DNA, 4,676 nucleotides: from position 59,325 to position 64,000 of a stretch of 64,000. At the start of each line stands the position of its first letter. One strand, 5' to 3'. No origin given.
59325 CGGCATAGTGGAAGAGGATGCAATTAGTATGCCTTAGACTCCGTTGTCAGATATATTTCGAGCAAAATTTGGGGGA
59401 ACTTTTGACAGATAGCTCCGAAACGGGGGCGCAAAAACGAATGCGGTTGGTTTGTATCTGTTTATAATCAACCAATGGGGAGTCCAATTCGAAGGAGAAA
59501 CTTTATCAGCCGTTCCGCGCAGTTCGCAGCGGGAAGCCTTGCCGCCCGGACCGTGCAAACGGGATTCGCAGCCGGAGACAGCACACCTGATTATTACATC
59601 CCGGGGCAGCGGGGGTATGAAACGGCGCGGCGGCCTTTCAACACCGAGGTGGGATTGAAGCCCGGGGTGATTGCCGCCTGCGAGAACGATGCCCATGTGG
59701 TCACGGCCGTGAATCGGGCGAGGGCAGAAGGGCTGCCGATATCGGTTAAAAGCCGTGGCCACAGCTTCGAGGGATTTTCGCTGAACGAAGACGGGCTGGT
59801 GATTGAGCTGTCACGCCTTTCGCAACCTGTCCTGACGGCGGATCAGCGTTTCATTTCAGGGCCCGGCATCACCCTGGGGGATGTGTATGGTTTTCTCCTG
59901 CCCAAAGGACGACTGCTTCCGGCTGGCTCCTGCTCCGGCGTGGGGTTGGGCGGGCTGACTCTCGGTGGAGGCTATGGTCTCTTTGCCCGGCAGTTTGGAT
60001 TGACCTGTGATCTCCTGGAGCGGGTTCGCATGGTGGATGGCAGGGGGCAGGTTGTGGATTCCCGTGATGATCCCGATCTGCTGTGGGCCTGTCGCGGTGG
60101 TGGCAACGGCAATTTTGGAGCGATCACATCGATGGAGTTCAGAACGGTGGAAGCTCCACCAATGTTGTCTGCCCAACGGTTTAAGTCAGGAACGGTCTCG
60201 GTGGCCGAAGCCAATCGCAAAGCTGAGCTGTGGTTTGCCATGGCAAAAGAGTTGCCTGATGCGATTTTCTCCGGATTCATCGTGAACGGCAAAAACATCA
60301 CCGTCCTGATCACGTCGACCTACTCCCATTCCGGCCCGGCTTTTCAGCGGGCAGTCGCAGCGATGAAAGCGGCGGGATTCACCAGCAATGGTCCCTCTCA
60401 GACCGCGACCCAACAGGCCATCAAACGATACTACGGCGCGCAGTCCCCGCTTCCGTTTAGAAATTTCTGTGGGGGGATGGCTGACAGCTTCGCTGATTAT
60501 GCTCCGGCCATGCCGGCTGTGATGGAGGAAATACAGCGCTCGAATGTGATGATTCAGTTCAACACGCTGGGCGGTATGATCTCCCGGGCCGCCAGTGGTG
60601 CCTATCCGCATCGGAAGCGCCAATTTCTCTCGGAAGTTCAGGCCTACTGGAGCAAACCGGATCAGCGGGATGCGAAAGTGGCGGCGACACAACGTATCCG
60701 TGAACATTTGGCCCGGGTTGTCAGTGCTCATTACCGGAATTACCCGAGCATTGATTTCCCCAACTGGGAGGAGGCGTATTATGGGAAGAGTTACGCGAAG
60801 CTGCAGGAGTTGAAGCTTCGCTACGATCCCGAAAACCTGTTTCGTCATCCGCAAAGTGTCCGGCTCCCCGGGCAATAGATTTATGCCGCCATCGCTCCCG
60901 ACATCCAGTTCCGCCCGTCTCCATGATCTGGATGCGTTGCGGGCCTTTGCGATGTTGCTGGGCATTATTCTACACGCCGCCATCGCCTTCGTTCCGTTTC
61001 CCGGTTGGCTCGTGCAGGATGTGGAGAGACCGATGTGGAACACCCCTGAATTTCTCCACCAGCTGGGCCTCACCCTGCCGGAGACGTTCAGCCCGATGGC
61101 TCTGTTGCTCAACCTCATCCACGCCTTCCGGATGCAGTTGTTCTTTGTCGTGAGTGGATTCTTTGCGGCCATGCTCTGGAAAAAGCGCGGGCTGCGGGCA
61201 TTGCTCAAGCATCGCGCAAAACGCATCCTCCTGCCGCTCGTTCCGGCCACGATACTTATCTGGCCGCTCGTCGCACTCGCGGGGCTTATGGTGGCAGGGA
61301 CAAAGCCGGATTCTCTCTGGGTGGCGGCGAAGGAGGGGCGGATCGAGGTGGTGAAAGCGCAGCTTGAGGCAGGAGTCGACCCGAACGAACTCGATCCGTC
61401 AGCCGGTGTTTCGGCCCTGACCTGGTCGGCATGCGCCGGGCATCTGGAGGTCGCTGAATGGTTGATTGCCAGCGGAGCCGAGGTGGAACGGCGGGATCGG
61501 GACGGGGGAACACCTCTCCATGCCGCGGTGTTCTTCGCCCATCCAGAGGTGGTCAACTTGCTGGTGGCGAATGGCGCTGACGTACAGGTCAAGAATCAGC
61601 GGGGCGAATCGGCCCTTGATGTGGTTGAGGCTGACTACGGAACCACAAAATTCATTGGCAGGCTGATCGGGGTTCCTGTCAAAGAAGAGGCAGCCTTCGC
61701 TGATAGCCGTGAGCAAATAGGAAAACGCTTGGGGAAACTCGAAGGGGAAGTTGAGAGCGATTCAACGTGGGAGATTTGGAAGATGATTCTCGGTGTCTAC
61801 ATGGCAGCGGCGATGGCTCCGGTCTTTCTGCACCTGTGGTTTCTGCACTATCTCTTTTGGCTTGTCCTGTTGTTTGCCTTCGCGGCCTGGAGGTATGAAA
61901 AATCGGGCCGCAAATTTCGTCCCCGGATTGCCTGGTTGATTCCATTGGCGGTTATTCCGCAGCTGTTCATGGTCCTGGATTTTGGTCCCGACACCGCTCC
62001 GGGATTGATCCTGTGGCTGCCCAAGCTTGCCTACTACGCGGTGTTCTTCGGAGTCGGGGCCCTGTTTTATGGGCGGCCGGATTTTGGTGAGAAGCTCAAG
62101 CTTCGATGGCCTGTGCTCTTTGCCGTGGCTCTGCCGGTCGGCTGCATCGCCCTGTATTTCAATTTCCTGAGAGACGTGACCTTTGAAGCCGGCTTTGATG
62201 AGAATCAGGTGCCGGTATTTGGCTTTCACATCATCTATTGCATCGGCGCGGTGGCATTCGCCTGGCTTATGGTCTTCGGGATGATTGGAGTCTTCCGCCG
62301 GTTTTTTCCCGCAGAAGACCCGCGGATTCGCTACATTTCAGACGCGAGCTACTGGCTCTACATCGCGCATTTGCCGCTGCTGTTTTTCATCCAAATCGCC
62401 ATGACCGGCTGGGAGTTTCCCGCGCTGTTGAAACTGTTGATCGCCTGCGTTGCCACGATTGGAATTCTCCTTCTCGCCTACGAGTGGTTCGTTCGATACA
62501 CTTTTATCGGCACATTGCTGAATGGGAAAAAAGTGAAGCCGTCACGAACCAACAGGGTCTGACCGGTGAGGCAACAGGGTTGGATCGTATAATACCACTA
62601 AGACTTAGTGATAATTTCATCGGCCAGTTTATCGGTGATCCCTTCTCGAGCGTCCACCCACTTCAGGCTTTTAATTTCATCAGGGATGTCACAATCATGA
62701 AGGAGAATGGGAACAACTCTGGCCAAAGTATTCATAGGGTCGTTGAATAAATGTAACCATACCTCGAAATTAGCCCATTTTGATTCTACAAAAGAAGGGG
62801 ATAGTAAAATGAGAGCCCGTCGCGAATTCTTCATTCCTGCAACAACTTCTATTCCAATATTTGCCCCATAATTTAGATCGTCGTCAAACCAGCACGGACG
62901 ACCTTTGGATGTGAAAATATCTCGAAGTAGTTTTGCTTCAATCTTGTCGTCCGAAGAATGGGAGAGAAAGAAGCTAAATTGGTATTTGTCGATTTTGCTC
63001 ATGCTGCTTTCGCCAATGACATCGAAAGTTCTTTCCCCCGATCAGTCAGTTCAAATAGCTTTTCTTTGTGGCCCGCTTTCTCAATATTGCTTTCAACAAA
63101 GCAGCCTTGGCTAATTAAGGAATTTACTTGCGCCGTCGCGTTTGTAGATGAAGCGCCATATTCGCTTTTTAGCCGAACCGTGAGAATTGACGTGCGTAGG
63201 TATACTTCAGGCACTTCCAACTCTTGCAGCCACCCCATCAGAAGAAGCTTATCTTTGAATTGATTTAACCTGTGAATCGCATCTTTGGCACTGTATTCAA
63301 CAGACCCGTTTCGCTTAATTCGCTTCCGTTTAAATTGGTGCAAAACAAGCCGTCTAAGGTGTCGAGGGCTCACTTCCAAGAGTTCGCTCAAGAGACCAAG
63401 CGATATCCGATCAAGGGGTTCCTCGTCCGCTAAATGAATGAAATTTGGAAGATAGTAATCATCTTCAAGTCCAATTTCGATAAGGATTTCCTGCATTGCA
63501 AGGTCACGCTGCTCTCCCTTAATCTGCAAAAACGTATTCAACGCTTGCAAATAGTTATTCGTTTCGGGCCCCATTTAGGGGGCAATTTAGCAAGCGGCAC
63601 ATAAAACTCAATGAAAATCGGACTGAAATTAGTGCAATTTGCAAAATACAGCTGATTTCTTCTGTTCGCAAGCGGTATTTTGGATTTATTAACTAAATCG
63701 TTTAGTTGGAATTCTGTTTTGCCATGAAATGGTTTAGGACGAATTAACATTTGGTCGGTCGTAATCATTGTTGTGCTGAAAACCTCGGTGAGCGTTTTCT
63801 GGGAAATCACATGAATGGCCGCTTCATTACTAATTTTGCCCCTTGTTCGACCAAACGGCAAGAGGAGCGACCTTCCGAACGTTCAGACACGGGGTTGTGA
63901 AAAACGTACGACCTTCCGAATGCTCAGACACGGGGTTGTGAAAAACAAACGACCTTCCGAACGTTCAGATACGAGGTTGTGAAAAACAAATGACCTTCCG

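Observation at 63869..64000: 41-bp tandem array 3 at the window edge, flanking the TIR islet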

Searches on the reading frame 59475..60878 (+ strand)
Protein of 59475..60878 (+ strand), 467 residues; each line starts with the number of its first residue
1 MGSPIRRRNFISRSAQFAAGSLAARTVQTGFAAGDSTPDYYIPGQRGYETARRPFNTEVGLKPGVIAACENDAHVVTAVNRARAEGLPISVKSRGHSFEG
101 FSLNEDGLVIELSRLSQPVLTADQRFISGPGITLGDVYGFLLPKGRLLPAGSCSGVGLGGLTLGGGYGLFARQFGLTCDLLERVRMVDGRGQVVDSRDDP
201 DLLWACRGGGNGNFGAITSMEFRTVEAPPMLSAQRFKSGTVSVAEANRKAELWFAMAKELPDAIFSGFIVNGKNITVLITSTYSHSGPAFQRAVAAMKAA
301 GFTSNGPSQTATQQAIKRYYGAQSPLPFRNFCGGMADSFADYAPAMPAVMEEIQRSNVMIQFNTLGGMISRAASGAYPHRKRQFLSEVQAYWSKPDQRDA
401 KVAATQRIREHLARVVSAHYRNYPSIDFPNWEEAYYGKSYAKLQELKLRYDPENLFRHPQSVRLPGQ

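Call 6: search_protein_families(library=pfam, proteins=[window:59475-60878:+], max_evalue=0.01)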
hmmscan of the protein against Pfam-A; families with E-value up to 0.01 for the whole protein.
window:59475-60878:+ (467 aa): 2 families
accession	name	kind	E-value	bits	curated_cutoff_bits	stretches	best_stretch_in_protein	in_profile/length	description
PF01565.28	FAD_binding_4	-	1.6e-24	86.6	26.4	1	64-195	2-137/139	FAD binding domain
PF08031.17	BBE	-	3.3e-17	62.7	20.6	1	420-463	2-45/45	Berberine and berberine like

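Call 11: find_encoding_contigs(protein=window:59475-60878:+, flank=10000, max_places=10)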
Protein window:59475-60878:+ (467 aa): no gene with exactly this product is on record in the collection.

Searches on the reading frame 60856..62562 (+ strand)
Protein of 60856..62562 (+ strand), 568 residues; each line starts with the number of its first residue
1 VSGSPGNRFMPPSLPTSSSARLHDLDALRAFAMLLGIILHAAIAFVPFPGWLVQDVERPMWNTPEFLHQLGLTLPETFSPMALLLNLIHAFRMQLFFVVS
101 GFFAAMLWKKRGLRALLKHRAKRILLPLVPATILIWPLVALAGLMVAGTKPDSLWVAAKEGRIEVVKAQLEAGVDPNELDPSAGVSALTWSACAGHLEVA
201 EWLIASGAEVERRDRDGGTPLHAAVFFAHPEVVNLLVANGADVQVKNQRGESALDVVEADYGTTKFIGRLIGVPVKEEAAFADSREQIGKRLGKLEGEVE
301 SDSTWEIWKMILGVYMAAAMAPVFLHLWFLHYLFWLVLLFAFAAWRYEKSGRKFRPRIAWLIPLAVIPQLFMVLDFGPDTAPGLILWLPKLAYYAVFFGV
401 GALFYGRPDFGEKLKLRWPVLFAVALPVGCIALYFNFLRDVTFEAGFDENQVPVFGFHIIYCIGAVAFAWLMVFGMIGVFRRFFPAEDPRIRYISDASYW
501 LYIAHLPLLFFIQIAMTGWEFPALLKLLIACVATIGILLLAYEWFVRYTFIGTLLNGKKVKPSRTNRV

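Call 6: search_protein_families(library=pfam, proteins=[window:60856-62562:+], max_evalue=0.01)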
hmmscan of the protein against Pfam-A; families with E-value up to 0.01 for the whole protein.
window:60856-62562:+ (568 aa): 7 families
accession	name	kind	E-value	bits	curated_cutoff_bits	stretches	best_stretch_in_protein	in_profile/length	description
PF01757.29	Acyl_transf_3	-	4.2e-37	128.4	31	2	23-185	2-113/326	Acyltransferase domain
PF13637.12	Ank_4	-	2.6e-18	66.1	22.7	2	194-237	7-50/50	Ankyrin repeats (many copies)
PF12796.13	Ank_2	-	7.8e-18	65.3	27.3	1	154-247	1-90/90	Ankyrin repeats (3 copies)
PF00023.36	Ank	-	1.7e-16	59.8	21.1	2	216-247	1-32/33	Ankyrin repeat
PF13606.12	Ank_3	-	1.1e-08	34.9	22.3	1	216-244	1-29/30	Ankyrin repeat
PF13857.12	Ank_5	-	1.3e-08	35.5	27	1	208-256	7-55/56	Ankyrin repeats (many copies)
PF24521.3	Ank_KRIT1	-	0.00027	21.1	80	1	151-259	19-127/149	KRIT1 ankyrin-repeats domain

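Call 14: find_homologous_proteins(query=window:60856-62562:+, max_evalue=1e-20)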
Query window:60856-62562:+ (568 aa): 2662 proteins with E <= 1e-20 among 8000 candidates; the best 120 are listed.
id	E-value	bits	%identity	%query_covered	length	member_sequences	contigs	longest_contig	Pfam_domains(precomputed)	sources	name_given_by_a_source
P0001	0.0e+0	1268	100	98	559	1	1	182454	PF01757.29,PF13606.13,PF13857.13,PF12796.14,PF00023.37,PF13637.13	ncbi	-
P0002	1.1e-183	631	52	98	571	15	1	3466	PF01757.29,PF13857.13,PF12796.14,PF00023.37,PF13637.13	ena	-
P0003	4.3e-146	507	44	96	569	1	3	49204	PF01757.29,PF13606.13,PF13857.13,PF12796.14,PF00023.37,PF13637.13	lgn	-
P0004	1.7e-134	468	36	73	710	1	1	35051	PF01757.29,PF13606.13,PF13857.13,PF12796.14,PF00023.37,PF13637.13,PF24521.3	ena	-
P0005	3.1e-127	444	68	52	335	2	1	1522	PF01757.29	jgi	jgi:peptidoglycan/LPS O-acetylase OafA/YrhL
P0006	2.0e-126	442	42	96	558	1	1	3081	PF01757.29,PF13606.13,PF13857.13,PF12796.14,PF00023.37,PF13637.13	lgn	-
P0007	6.0e-124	434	38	53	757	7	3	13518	PF01757.29,PF07691.18,PF13606.13,PF13857.13,PF12796.14,PF00023.37,PF13637.13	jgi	-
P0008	1.7e-122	429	41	96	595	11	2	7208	PF01757.29,PF13606.13,PF13857.13,PF12796.14,PF00023.37,PF13637.13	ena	-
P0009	5.0e-122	427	41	97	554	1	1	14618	PF01757.29,PF13606.13,PF13857.13,PF12796.14,PF00023.37,PF13637.13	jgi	-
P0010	6.4e-122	427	41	98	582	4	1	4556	PF01757.29,PF13606.13,PF12796.14,PF00023.37,PF13637.13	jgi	-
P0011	1.6e-121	425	39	97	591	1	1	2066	PF01757.29,PF13606.13,PF13857.13,PF12796.14,PF00023.37,PF13637.13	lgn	-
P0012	2.6e-121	425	41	97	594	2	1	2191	PF01757.29,PF13606.13,PF13857.13,PF12796.14,PF00023.37,PF13637.13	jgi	jgi:peptidoglycan/LPS O-acetylase OafA/YrhL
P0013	3.4e-120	421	41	97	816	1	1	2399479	PF01757.29,PF13606.13,PF13857.13,PF12796.14,PF00023.37,PF13637.13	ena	-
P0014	5.2e-120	420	40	97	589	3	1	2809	PF01757.29,PF13606.13,PF13857.13,PF12796.14,PF00023.37,PF13637.13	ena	-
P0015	1.9e-119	419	40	96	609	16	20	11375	PF01757.29,PF13606.13,PF13857.13,PF12796.14,PF00023.37,PF13637.13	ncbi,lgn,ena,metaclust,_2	metaclust:\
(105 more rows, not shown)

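Call 15: find_encoding_contigs(protein=P0001, flank=10000, max_places=5)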
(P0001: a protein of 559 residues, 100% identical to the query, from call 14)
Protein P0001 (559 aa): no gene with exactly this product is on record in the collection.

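Call 16: list_cluster_members(proteins=[P0001, P0002, P0003])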
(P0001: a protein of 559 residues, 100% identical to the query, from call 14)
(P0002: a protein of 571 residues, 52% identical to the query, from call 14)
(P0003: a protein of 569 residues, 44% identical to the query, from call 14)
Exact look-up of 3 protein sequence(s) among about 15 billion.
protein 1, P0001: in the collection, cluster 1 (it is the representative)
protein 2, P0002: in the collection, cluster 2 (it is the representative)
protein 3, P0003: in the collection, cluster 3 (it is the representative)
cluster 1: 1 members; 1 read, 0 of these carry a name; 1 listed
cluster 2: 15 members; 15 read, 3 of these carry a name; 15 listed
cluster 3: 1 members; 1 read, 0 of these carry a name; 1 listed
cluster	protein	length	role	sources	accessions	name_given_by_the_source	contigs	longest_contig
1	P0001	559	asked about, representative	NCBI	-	-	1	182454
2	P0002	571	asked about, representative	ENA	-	-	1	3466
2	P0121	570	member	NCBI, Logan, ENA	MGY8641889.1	MAG: acyltransferase family protein [Verrucomicrobiales bacterium]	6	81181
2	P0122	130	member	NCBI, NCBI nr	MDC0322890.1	acyltransferase family protein, partial [Verrucomicrobiales bacterium] | acyltransferase family protein [Verrucomicrobiales bacterium]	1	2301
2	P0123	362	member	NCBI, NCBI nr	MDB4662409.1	acyltransferase family protein, partial [Verrucomicrobiales bacterium] | acyltransferase family protein [Verrucomicrobiales bacterium]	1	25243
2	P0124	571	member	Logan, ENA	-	-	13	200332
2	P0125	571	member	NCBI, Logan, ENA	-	-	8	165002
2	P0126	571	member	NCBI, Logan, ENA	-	-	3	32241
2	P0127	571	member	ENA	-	-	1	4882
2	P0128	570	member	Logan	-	-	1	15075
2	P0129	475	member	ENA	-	-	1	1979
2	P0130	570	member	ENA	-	-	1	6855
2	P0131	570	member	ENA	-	-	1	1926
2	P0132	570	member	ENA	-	-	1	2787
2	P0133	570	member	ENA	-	-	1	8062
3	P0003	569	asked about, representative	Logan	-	-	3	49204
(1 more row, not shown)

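Call 35: find_encoding_contigs(protein=P0124, flank=10000, max_places=4)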
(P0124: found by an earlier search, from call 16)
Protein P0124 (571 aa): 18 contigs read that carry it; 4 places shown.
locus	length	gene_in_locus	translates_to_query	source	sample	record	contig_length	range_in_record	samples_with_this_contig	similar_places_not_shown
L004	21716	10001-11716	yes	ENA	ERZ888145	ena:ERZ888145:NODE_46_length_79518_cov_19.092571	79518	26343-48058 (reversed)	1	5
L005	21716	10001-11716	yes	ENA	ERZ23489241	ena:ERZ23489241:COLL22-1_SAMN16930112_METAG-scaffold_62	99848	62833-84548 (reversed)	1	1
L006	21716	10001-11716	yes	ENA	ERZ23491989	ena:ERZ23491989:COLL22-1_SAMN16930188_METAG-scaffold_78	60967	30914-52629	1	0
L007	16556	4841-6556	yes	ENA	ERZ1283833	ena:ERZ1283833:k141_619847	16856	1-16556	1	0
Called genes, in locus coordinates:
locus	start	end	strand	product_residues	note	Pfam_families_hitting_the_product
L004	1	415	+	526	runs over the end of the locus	PF00384:Molybdopterin, PF01568:Molydop_binding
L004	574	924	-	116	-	PF02152:FolB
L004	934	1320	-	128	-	PF05258:DciA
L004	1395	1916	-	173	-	PF00160:Pro_isomerase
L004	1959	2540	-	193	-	PF00160:Pro_isomerase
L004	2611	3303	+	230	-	PF08713:DNA_alkylation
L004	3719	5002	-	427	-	-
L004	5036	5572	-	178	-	-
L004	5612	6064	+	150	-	-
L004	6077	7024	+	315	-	-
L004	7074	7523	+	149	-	PF17775:YchJ_M-like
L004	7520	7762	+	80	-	PF09905:VF530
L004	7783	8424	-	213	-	PF00027:cNMP_binding, PF00571:CBS (weak)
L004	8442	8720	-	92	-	PF22366:NDH2_C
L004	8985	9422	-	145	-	PF07992:Pyr_redox_2, PF00070:Pyr_redox (faint)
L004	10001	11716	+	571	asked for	PF01757:Acyl_transf_3, PF00023:Ank (faint), PF12796:Ank_2, PF13637:Ank_4 (faint), PF13857:Ank_5, PF01757:Acyl_transf_3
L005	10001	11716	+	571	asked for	PF01757:Acyl_transf_3, PF00023:Ank (faint), PF12796:Ank_2, PF13637:Ank_4 (faint), PF13857:Ank_5, PF01757:Acyl_transf_3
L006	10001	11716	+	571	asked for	PF01757:Acyl_transf_3, PF00023:Ank (faint), PF12796:Ank_2, PF13637:Ank_4 (faint), PF13857:Ank_5, PF01757:Acyl_transf_3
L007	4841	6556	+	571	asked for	PF01757:Acyl_transf_3, PF00023:Ank (faint), PF12796:Ank_2, PF13637:Ank_4 (faint), PF13857:Ank_5, PF01757:Acyl_transf_3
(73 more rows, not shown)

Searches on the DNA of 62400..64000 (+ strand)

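Call 46: search_dna_similar(query=window:62560-64000:+, collection=plasmids, mode=distant, max_evalue=0.001)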
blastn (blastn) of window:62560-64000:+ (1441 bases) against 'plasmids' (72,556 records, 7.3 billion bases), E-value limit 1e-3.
No match.

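Call 86: search_rna_families(source=window, start=62400, end=64000, threshold=evalue, max_evalue=1)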
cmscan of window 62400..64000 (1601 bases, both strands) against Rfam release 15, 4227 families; matches with E-value up to 1: 1.
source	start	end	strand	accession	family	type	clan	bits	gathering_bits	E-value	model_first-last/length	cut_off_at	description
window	62487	62553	-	RF00581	SNORD12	Gene; snRNA; snoRNA; CD-box;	CL00044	19.5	43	0.94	1-90/90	no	Small nucleolar SNORD12/SNORD106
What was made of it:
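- On Known structured RNA family (Rfam 15): Only a chance snoRNA hit at E 0.94, outside the array (call 86).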
